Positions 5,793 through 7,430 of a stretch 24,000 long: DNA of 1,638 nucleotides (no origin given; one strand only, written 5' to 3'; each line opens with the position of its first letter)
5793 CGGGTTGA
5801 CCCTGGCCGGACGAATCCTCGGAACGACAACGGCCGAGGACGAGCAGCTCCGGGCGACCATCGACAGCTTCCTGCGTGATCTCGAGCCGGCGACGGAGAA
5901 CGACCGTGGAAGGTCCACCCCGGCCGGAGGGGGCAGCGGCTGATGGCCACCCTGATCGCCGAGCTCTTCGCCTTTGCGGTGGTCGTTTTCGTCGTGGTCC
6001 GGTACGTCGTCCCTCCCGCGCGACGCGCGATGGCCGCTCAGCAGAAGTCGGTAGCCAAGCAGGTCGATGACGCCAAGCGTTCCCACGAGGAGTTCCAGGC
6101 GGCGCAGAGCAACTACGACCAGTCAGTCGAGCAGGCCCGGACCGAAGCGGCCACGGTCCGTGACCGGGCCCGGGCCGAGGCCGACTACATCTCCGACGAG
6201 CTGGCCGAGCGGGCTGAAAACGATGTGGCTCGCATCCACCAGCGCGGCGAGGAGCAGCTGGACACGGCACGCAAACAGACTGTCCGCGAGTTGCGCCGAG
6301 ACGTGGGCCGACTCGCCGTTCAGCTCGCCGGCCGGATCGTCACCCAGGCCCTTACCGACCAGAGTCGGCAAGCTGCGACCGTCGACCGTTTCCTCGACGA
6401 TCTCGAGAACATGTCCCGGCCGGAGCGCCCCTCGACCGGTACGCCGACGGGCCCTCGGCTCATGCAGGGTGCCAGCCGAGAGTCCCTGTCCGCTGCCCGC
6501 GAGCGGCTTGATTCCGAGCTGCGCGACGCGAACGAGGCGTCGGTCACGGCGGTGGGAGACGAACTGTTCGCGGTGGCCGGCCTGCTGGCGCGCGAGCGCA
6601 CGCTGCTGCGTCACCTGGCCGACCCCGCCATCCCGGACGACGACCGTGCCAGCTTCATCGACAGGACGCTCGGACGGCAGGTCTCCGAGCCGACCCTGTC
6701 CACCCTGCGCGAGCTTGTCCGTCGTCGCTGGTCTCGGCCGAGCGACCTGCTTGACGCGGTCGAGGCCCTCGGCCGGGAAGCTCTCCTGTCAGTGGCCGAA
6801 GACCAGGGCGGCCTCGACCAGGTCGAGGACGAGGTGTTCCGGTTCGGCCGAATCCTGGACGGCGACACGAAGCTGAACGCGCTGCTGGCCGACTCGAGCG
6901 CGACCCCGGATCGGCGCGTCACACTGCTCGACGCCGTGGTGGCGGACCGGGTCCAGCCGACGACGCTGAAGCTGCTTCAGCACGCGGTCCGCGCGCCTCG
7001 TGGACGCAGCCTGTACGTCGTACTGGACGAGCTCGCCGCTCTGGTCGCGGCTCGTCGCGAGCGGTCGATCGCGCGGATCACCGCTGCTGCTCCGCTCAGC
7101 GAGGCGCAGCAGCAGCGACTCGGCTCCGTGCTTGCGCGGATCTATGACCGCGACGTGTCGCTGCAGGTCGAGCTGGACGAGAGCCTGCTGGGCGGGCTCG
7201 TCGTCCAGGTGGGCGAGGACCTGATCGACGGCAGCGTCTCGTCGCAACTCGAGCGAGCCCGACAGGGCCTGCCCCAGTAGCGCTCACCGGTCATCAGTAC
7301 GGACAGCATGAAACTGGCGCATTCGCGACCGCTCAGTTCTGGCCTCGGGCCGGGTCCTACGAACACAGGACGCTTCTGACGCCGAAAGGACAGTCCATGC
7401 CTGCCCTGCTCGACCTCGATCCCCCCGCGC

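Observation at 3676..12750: F1Fo ATP synthase genes split into two convergent blocks; the canonical atpIBEFHAGDC order is broken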

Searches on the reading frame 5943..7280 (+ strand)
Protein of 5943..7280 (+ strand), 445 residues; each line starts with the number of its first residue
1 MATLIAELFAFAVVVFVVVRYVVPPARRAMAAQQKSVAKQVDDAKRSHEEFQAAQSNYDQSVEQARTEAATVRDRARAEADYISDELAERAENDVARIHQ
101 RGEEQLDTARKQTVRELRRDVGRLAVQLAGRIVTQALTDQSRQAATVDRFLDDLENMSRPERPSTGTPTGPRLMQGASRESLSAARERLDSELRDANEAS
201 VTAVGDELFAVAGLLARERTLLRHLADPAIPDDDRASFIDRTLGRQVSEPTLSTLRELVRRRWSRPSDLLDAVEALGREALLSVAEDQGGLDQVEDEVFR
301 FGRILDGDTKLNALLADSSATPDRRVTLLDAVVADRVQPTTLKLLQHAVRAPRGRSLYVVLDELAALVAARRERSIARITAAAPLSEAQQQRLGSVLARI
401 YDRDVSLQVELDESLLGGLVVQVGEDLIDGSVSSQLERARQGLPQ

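Call 3: search_protein_families(library=pfam, proteins=[window:5943-7280:+], max_evalue=0.01)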
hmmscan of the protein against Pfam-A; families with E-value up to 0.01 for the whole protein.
window:5943-7280:+ (445 aa): 3 families
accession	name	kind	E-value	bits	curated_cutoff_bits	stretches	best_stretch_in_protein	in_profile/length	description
PF00213.23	OSCP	-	2.7e-41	142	22.3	2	279-441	7-170/172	ATP synthase delta (OSCP) subunit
PF00430.23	ATP-synt_B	-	2.4e-25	89.6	28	1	3-132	1-130/132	ATP synthase B/B' CF(0)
PF19745.5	FUT8_N_cat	-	0.0081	15.4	27.6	1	8-157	12-161/499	Alpha-(1,6)-fucosyltransferase N- and catalytic domains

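Call 5: find_encoding_contigs(protein=window:5943-7280:+, flank=10000, max_places=6)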
Protein window:5943-7280:+ (445 aa): 11 contigs read that carry it; 6 places shown.
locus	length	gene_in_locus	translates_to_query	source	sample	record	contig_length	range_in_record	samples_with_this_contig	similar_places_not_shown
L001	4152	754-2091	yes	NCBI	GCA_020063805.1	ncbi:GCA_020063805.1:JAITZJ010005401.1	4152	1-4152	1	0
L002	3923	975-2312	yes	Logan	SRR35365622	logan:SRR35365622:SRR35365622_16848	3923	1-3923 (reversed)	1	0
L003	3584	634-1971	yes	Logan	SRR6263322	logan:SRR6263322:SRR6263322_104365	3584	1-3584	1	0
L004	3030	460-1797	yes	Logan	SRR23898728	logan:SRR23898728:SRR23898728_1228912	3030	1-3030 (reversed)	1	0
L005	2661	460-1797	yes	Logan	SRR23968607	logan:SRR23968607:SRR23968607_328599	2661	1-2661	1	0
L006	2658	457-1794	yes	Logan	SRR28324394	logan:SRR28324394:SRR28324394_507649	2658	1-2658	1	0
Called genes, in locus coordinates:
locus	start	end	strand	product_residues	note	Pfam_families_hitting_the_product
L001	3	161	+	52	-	?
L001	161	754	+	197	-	PF00430:ATP-synt_B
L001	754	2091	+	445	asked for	PF00430:ATP-synt_B, PF00213:OSCP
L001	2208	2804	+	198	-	PF11716:MDMPI_N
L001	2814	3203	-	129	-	PF02823:ATP-synt_DE_N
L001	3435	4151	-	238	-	?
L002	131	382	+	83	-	PF00137:ATP-synt_C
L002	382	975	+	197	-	PF00430:ATP-synt_B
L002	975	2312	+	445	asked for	PF00430:ATP-synt_B, PF00213:OSCP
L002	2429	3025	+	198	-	PF11716:MDMPI_N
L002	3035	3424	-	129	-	PF02823:ATP-synt_DE_N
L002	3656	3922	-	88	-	?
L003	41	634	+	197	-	PF00430:ATP-synt_B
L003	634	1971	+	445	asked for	PF00430:ATP-synt_B, PF00213:OSCP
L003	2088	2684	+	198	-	PF11716:MDMPI_N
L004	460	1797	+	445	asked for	PF00430:ATP-synt_B, PF00213:OSCP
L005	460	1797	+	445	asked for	PF00430:ATP-synt_B, PF00213:OSCP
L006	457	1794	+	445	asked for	PF00430:ATP-synt_B, PF00213:OSCP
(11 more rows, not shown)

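Call 7: find_related_loci(query=window:5943-7280:+, collection=genome_contigs, flank=10000)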
Query window:5943-7280:+ (445 aa) in genome_contigs; peptide patterns used: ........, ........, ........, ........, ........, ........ (x = any residue, [..] = any of these).
254 stretches matched a pattern; 3 encode a relative of the query (tblastn E <= 1e-3); 3 distinct loci.
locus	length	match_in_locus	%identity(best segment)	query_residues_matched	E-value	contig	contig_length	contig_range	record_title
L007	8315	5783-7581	77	1-445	0e+0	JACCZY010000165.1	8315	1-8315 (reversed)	MAG: Geodermatophilaceae bacterium isolate MGR_bin242 SD2897-2912_k127_4325795, whole genome shotgun sequence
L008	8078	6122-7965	74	1-445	0e+0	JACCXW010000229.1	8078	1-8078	MAG: Geodermatophilaceae bacterium isolate MGR_bin188 SD2897-2912_k127_4344566, whole genome shotgun sequence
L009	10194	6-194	79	383-445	2e-24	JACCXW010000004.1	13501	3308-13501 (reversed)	MAG: Geodermatophilaceae bacterium isolate MGR_bin188 SD2897-2912_k127_6946949, whole genome shotgun sequence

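Call 10: find_homologous_proteins(query=window:5943-7280:+, max_evalue=1e-10)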
Query window:5943-7280:+ (445 aa): 587 proteins with E <= 1e-10 among 8000 candidates; the best 120 are listed.
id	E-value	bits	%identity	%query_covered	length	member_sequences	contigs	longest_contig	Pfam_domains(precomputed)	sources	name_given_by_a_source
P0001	5.0e-267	903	100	100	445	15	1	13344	PF00430.24,PF00213.24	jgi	-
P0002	4.7e-203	693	77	100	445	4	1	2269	PF00430.24,PF00213.24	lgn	-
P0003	4.6e-199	679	75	100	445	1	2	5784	PF00430.24,PF00213.24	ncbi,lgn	-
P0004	4.7e-198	676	75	100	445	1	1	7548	PF00430.24,PF00213.24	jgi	-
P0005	4.6e-195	666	75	100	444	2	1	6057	PF00430.24,PF00213.24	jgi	-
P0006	9.7e-195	665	75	100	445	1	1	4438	PF00430.24,PF00213.24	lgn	-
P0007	3.8e-193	660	73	100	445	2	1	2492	PF00430.24,PF00213.24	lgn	-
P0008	4.8e-192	656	74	100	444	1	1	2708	PF00430.24,PF00213.24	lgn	-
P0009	5.4e-191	653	73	100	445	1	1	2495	PF00430.24,PF00213.24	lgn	-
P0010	1.0e-184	632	71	100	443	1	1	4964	PF00430.24,PF00213.24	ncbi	-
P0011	1.1e-183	629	73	95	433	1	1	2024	PF00430.24,PF00213.24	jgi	jgi:F-type H+-transporting ATPase subunit delta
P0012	5.7e-166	570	66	100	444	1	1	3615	PF00430.24,PF00213.24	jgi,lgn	-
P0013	5.6e-165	567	64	100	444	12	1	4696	PF00430.24,PF00213.24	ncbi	-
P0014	8.2e-164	563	63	100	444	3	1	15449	PF00430.24,PF00213.24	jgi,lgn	-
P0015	1.5e-162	559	63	100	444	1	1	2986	PF00430.24,PF00213.24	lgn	-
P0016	1.2e-160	553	63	100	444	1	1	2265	PF00430.24,PF00213.24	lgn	-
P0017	1.0e-159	550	61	100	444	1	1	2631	PF00430.24,PF00213.24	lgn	-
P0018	5.3e-154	531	61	100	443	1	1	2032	PF00430.24,PF00213.24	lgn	-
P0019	5.5e-151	521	60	100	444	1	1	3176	PF00430.24,PF00213.24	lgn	-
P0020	8.9e-144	497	57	100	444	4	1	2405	PF00430.24,PF00213.24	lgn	-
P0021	1.2e-142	494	57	100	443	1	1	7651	PF00430.24,PF00213.24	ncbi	ncbi:MAG: F0F1 ATP synthase subunit B/delta [Geodermatophilaceae bacterium]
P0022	2.3e-133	463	54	100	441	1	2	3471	PF00430.24,PF00213.24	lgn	-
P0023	5.8e-132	458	55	100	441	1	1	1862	PF00430.24,PF00213.24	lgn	-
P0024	1.9e-129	450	52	100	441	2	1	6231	PF00430.24,PF00213.24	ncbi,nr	ncbi:MAG: F0F1 ATP synthase subunit B/delta [Geodermatophilaceae bacterium]|nr:F0F1 ATP synthase sub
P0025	3.8e-86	308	41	100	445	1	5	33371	PF00430.24,PF00213.24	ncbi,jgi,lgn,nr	ncbi:MAG: F-type H+-transporting ATPase subunit b atpH [Mycobacterium sp.]|jgi:F-type H+-transportin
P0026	4.6e-85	304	40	100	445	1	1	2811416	PF00430.24,PF00213.24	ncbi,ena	-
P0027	1.1e-83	300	41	100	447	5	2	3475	PF00430.24,PF00213.24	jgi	jgi:ATP synthase F0 subunit b/ATP synthase F1 delta subunit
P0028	2.5e-83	298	40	100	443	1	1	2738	PF00430.24,PF00213.24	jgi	jgi:ATP synthase F0 subunit b/ATP synthase F1 delta subunit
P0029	5.7e-83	297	42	100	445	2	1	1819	PF00430.24,PF00213.24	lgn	-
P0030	2.0e-82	295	40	100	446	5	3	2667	PF00430.24,PF00213.24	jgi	jgi:ATP synthase F0 subunit b/ATP synthase F1 delta subunit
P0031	2.7e-82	295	40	100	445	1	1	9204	PF00430.24,PF00213.24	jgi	jgi:ATP synthase F0 subunit b/ATP synthase F1 delta subunit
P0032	3.0e-82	295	41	100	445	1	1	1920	PF00430.24,PF00213.24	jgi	jgi:ATP synthase F0 subunit b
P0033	3.9e-82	294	41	100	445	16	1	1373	PF00430.24,PF00213.24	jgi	jgi:ATP synthase F0 subunit b/ATP synthase F1 delta subunit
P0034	7.7e-82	294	41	100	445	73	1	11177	PF00430.24,PF00213.24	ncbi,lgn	-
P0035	3.0e-81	292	41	100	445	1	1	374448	PF00430.24,PF00213.24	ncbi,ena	-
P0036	1.1e-80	290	40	100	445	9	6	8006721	PF00430.24,PF00213.24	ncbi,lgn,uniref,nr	ncbi:F0F1 ATP synthase subunit delta [Mycolicibacterium mageritense DSM 44476 = CIP 104973]|uniref:M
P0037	1.5e-80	289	41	100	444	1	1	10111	PF00430.24,PF00213.24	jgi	jgi:F-type H+-transporting ATPase subunit delta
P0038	1.7e-80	289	42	100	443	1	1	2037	PF00430.24,PF00213.24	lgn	-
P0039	2.9e-80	288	39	100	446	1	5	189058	PF00430.24,PF00213.24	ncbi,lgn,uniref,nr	ncbi:F0F1 ATP synthase subunit B/delta [Mycobacterium intermedium]|uniref:Multifunctional fusion pro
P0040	4.2e-80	288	40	100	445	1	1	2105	PF00430.24,PF00213.24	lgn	-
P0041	6.2e-80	287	40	100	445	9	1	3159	PF00430.24,PF00213.24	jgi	jgi:ATP synthase F0 subunit b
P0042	1.3e-79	286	38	100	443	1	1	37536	PF00430.24,PF00213.24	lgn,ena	-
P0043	1.7e-79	286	39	100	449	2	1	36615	PF00430.24,PF00213.24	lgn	-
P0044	2.2e-79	285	40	100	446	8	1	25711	PF00430.24,PF00213.24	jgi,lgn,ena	-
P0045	6.1e-79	284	39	100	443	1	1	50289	PF00430.24,PF00213.24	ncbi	-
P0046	6.6e-79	284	39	100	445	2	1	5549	PF00430.24,PF00213.24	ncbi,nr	ncbi:MAG: F0F1 ATP synthase subunit B/delta [Mycobacteriaceae bacterium]|nr:F0F1 ATP synthase subuni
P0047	9.6e-79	283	39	100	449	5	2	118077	PF00430.24,PF00213.24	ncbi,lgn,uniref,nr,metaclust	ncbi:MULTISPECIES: F0F1 ATP synthase subunit B/delta [unclassified Mycobacterium]|uniref:F0F1 ATP sy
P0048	1.2e-78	283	39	100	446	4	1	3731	PF00430.24,PF00213.24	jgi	jgi:F-type H+-transporting ATPase subunit delta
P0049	2.4e-78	282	41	100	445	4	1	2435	PF00430.24,PF00213.24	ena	-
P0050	2.8e-78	282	39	100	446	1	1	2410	PF00430.24,PF00213.24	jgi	-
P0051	3.6e-78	281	40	100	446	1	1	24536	PF00430.24,PF00213.24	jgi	-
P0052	4.2e-78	281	39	100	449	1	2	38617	PF00430.24,PF00213.24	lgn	-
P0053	4.3e-78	281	39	100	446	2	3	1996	PF00430.24,PF00213.24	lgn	-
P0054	7.7e-78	280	39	100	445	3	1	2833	PF00430.24,PF00213.24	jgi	-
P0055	9.6e-78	280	40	100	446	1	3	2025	PF00430.24,PF00213.24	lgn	-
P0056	1.4e-77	280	42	100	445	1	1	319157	PF00430.24,PF00213.24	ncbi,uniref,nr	ncbi:F0F1 ATP synthase subunit B/delta [Mycobacterium sp. CBMA 234]|uniref:F0F1 ATP synthase subunit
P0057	1.5e-77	279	39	100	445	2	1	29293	PF00430.24,PF00213.24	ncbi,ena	-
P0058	2.0e-77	279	39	100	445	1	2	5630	PF00430.24,PF00213.24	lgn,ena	-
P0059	2.2e-77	279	38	100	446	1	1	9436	PF00430.24,PF00213.24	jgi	jgi:ATP synthase F0 subunit b/ATP synthase F1 delta subunit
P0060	2.2e-77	279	40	100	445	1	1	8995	PF00430.24,PF00213.24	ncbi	-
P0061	2.4e-77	279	39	100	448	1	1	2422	PF00430.24,PF00213.24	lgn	-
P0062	2.9e-77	278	39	100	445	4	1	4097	PF00430.24,PF00213.24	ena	-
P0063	4.0e-77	278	38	100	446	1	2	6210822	PF00430.24,PF00213.24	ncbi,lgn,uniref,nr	ncbi:F0F1 ATP synthase subunit B/delta [Mycobacterium stomatepiae]|uniref:Multifunctional fusion pro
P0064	5.1e-77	278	39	100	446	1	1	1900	PF00430.24,PF00213.24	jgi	-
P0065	7.0e-77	277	38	100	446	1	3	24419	PF00430.24,PF00213.24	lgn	-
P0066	8.0e-77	277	38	100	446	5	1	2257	PF00430.24,PF00213.24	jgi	jgi:ATP synthase F0 subunit b/ATP synthase F1 delta subunit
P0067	8.6e-77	277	38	100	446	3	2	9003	PF00430.24,PF00213.24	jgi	jgi:ATP synthase F0 subunit b/ATP synthase F1 delta subunit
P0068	9.0e-77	277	41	100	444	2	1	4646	PF00430.24,PF00213.24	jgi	jgi:ATP synthase F1 delta subunit/ATP synthase F0 subunit b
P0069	9.5e-77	277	40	100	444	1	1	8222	PF00430.24,PF00213.24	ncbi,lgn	-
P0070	1.1e-76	277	38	100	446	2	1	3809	PF00430.24,PF00213.24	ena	-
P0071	1.1e-76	277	39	100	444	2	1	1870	PF00430.24,PF00213.24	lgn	-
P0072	1.2e-76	276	40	100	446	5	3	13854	PF00430.24,PF00213.24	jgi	jgi:ATP synthase F0 subunit b/ATP synthase F1 delta subunit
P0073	1.5e-76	276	39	100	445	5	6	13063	PF00430.24,PF00213.24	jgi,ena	-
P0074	1.6e-76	276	39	100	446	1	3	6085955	PF00430.24,PF00213.24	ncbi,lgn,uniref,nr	ncbi:F0F1 ATP synthase subunit B/delta [Mycobacterium paraseoulense]|uniref:Multifunctional fusion p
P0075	2.3e-76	275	38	100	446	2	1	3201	PF00430.24,PF00213.24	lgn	-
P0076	3.5e-76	275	54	61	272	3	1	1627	PF00213.24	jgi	jgi:F-type H+-transporting ATPase subunit delta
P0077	3.7e-76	275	38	100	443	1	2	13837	PF00430.24,PF00213.24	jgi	jgi:ATP synthase F0 subunit b/ATP synthase F1 delta subunit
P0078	4.5e-76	275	54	61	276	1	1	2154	PF00213.24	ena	-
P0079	4.9e-76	274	37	100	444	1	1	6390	PF00430.24,PF00213.24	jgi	jgi:ATP synthase F1 delta subunit/ATP synthase F0 subunit b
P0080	7.0e-76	274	38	100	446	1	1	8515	PF00430.24,PF00213.24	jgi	jgi:ATP synthase F0 subunit b/ATP synthase F1 delta subunit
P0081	7.7e-76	274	40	100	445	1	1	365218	PF00430.24,PF00213.24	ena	-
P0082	1.6e-75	273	55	61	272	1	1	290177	PF00213.24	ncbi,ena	-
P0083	3.5e-75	272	38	100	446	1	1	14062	PF00430.24,PF00213.24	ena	-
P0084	5.0e-75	271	37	100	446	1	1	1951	PF00430.24,PF00213.24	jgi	jgi:ATP synthase F0 subunit b/ATP synthase F1 delta subunit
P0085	8.2e-75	270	37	100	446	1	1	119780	PF00430.24,PF00213.24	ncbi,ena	-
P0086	8.5e-75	270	54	61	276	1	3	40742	PF00213.24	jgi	jgi:F-type H+-transporting ATPase subunit delta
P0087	8.9e-75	270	38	100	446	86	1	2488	PF00430.24,PF00213.24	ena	-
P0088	1.8e-74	269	53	61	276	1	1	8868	PF00213.24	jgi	jgi:F-type H+-transporting ATPase subunit delta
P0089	4.1e-74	268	39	100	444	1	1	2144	PF00430.24,PF00213.24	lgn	-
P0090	5.4e-74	268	53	61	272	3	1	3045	PF00213.24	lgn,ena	-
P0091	9.9e-74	267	39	100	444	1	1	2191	PF00430.24,PF00213.24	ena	-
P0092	1.2e-73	267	38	100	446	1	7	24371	PF00430.24,PF00213.24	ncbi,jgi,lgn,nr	ncbi:MAG: F0F1 ATP synthase subunit B/delta [Mycobacterium sp.]|nr:F0F1 ATP synthase subunit B/delta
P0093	1.2e-73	267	38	100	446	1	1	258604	PF00430.24,PF00213.24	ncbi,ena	-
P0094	2.7e-73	265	53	61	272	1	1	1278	PF00213.24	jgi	jgi:F-type H+-transporting ATPase subunit delta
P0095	3.5e-73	265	39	100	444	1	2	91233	PF00430.24,PF00213.24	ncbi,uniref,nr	ncbi:F0F1 ATP synthase subunit B/delta [Mycolicibacterium phlei]|uniref:F0F1 ATP synthase subunit B/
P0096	3.8e-73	265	55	61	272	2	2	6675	PF00213.24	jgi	jgi:F-type H+-transporting ATPase subunit delta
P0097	4.0e-73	265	39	100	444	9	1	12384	PF00430.24,PF00213.24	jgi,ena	-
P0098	4.4e-73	265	54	61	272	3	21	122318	PF00213.24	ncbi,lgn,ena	ncbi:MAG TPA: F0F1 ATP synthase subunit delta [Pseudonocardiaceae bacterium]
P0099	5.1e-73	264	40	100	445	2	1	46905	PF00430.24,PF00213.24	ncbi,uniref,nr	ncbi:F0F1 ATP synthase subunit B/delta [Mycobacterium sp. ACS4331]|uniref:F0F1 ATP synthase subunit 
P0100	5.4e-73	264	55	61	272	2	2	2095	PF00213.24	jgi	jgi:F-type H+-transporting ATPase subunit delta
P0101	8.6e-73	264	53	61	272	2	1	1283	PF00213.24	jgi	jgi:F-type H+-transporting ATPase subunit delta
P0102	1.8e-72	263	54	61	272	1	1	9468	PF00213.24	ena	-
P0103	1.8e-72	263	54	61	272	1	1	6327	PF00213.24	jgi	jgi:F-type H+-transporting ATPase subunit delta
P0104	2.1e-72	262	53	58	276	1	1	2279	PF00213.24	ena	-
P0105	2.7e-72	262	52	60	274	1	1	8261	PF00213.24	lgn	-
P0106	2.7e-72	262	39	100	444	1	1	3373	PF00430.24,PF00213.24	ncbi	-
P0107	2.7e-72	262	54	61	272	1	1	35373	PF00213.24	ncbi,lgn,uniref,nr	ncbi:MAG TPA: F0F1 ATP synthase subunit delta [Actinophytocola sp.]|uniref:F0F1 ATP synthase subunit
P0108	2.9e-72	262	41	97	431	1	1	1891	PF00430.24,PF00213.24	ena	-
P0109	3.2e-72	262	55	61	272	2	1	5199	PF00213.24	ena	-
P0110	4.1e-72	261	53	61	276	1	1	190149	PF00213.24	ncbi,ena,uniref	ncbi:F0F1 ATP synthase subunit delta [Pseudonocardia nantongensis]|uniref:F0F1 ATP synthase subunit 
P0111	5.7e-72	261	53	61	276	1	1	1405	PF00213.24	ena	-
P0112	6.4e-72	261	53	61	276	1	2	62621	PF00213.24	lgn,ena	-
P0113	8.4e-72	260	52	61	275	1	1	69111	PF00213.24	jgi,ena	-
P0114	8.7e-72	260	54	61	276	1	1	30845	PF00213.24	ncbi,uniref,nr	ncbi:F0F1 ATP synthase subunit delta [Pseudonocardia nigra]|uniref:F0F1 ATP synthase subunit delta n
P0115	9.6e-72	260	53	61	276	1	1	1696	PF00213.24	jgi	jgi:F-type H+-transporting ATPase subunit delta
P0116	1.1e-71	260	51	61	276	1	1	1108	PF00213.24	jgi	jgi:F-type H+-transporting ATPase subunit delta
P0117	1.1e-71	260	37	100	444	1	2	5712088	PF00430.24,PF00213.24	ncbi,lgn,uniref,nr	ncbi:ATP synthase subunit b-delta [Mycolicibacterium madagascariense]|uniref:Multifunctional fusion 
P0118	1.4e-71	260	55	61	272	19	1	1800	PF00213.24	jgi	jgi:F-type H+-transporting ATPase subunit delta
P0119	1.4e-71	260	52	61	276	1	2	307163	PF00213.24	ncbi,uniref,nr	ncbi:F0F1 ATP synthase subunit delta [Pseudonocardia hydrocarbonoxydans]|uniref:ATP synthase subunit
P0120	1.7e-71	259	51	61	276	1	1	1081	PF00213.24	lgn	-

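Call 11: find_encoding_contigs(protein=P0014, flank=10000, max_places=3)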
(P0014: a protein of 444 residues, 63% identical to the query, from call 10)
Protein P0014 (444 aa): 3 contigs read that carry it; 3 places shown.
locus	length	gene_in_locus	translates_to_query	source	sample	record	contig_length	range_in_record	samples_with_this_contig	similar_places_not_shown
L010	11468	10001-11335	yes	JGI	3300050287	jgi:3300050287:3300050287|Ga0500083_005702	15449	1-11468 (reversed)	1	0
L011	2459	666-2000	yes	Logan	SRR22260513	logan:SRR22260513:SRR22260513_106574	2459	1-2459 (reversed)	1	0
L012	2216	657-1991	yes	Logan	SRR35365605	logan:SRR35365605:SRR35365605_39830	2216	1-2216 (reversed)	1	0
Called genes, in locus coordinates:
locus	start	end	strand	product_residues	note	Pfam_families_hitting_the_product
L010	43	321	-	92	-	-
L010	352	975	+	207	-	-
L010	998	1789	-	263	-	PF00378:ECH_1, PF16113:ECH_2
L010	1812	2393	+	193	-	PF04542:Sigma70_r2 (weak), PF08281:Sigma70_r4_2, PF04545:Sigma70_r4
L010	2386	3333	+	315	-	-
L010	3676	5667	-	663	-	PF01642:MM_CoA_mutase, PF02310:B12-binding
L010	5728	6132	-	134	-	PF00383:dCMP_cyt_deam_1 (weak)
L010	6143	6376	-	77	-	-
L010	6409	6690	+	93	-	-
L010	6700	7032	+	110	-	-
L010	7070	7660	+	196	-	PF01923:Cob_adeno_trans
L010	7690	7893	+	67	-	PF09527:ATPase_gene1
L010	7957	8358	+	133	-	-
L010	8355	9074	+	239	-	PF00119:ATP-synt_A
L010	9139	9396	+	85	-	PF00137:ATP-synt_C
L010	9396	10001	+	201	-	-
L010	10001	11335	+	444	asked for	PF00430:ATP-synt_B, PF00213:OSCP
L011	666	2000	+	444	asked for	PF00430:ATP-synt_B, PF00213:OSCP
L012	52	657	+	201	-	PF00430:ATP-synt_B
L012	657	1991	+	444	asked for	PF00430:ATP-synt_B, PF00213:OSCP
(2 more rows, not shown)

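Call 12: find_encoding_contigs(protein=P0021, flank=10000, max_places=3)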
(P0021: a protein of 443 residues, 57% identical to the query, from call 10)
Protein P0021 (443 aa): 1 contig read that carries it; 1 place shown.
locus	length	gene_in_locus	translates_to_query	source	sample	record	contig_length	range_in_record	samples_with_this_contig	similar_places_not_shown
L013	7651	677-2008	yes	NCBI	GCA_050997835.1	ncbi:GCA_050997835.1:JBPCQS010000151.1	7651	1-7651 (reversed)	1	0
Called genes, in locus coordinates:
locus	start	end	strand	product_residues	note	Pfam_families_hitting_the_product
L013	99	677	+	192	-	PF00430:ATP-synt_B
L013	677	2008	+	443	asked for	PF00430:ATP-synt_B, PF00213:OSCP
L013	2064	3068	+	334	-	PF00296:Bac_luciferase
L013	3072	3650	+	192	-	PF05977:MFS_3, PF07690:MFS_1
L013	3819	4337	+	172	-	PF07690:MFS_1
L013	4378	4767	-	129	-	PF02823:ATP-synt_DE_N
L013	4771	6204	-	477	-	PF02874:ATP-synt_ab_N, PF00006:ATP-synt_ab, PF22919:ATP-synt_VA_C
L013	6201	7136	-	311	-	PF00231:ATP-synt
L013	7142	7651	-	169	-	PF00306:ATP-synt_ab_C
